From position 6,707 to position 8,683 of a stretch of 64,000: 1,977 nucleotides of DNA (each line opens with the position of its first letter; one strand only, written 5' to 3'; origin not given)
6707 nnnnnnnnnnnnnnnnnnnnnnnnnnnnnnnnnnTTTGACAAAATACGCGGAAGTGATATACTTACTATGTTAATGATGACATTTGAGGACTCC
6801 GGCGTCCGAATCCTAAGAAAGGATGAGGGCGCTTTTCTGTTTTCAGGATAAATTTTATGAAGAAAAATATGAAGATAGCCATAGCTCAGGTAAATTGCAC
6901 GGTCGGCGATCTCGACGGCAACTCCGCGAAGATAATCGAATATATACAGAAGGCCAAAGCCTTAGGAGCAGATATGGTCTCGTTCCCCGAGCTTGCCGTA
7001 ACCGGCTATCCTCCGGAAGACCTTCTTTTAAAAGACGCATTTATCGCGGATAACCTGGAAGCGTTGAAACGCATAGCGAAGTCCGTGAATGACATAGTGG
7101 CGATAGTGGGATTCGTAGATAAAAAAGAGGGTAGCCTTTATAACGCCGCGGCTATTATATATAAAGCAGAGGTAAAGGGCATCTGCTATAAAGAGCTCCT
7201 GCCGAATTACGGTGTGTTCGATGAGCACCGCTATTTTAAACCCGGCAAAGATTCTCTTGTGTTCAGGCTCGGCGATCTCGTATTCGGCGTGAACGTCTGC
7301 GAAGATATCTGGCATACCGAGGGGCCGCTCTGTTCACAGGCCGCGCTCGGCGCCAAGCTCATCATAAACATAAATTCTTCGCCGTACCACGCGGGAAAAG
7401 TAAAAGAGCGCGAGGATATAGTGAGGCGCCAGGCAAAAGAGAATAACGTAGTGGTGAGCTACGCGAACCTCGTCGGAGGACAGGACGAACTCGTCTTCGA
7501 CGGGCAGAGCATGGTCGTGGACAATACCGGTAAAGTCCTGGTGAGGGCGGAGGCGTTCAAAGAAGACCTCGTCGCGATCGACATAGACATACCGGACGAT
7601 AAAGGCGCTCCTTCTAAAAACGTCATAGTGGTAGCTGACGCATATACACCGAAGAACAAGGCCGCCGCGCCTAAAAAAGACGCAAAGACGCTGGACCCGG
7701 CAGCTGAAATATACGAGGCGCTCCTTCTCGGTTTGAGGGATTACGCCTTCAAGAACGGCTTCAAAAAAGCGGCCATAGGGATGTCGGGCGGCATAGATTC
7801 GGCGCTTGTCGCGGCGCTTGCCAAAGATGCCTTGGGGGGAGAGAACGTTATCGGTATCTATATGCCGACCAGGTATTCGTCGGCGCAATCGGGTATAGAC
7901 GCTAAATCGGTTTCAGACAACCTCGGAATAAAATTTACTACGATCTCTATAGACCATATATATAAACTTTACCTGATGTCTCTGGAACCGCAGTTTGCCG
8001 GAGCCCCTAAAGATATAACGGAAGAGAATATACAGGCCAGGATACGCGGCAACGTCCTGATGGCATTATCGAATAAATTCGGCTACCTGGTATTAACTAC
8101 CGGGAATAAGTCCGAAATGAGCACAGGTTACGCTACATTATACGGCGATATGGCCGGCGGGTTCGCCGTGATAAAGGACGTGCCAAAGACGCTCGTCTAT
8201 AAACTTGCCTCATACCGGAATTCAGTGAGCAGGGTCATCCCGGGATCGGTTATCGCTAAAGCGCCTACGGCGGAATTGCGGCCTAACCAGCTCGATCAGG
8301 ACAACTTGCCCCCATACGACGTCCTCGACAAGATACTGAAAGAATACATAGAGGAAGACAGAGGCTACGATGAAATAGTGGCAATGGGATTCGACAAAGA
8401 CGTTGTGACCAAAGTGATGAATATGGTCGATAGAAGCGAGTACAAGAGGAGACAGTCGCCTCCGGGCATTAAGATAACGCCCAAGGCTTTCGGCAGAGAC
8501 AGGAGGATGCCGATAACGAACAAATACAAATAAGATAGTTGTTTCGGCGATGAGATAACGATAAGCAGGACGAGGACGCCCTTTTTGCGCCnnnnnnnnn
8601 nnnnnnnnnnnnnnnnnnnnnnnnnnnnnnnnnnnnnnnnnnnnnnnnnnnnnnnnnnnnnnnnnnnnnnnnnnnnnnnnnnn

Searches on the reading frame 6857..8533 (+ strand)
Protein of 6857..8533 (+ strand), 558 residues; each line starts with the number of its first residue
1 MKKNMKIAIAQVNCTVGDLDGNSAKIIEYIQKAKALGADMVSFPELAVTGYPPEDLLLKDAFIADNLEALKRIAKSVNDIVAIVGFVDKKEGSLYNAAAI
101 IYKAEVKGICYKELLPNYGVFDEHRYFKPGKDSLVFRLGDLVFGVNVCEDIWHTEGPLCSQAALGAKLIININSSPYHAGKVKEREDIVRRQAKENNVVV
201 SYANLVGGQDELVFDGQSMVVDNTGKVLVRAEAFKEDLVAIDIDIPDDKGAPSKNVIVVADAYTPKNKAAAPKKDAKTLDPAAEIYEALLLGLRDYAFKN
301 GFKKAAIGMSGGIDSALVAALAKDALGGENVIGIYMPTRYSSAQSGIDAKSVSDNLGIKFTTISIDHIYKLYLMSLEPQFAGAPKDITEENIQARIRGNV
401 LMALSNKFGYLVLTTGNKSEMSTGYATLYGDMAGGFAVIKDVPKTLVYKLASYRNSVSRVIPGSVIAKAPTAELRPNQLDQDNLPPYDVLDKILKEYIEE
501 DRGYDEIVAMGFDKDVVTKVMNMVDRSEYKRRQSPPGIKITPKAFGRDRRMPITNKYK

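Call 31: search_protein_families(library=pfam, proteins=[window:6857-8533:+], max_evalue=0.001)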
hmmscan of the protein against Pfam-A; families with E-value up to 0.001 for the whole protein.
window:6857-8533:+ (558 aa): 3 families
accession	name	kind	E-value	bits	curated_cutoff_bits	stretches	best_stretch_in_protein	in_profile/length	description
PF02540.23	NAD_synthase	-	5.2e-76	255.4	21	1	286-533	2-241/242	NAD synthase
PF00795.27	CN_hydrolase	-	5.5e-33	114.8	23.2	1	6-245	1-248/256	Carbon-nitrogen hydrolase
PF03054.22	tRNA_Me_trans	-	2e-05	24.8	20.6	1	304-371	2-78/202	tRNA methyl transferase HUP domain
